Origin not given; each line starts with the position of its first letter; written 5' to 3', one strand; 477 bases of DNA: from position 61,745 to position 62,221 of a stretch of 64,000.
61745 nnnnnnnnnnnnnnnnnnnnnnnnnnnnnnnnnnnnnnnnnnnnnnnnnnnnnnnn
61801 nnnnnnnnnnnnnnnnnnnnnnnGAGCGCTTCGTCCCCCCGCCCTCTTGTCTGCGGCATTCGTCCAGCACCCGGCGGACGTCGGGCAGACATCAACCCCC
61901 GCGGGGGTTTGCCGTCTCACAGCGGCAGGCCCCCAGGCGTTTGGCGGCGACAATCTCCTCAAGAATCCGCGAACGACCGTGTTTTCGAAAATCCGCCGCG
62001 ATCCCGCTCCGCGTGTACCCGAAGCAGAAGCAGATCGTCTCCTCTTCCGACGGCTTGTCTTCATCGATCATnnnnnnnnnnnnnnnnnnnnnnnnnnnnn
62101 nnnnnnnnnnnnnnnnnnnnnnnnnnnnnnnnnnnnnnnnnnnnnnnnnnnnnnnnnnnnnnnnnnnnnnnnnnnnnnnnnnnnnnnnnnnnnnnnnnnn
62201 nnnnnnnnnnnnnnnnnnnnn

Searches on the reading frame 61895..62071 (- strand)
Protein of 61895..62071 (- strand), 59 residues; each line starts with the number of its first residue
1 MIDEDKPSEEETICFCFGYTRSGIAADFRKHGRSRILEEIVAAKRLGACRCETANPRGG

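Call 93: search_protein_families(library=ncbifam, proteins=[window:61895-62071:-], max_evalue=0.001)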
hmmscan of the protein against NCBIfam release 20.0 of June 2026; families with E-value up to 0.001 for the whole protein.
seq(59 aa): 1 family
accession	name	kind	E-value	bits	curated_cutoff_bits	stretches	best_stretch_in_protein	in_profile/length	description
NF047645.1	CopZ_Nterm_CC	equivalog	5.8e-10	39.5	100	1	6-58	81-130/138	putative iron-sulfur cluster-binding metallochaperone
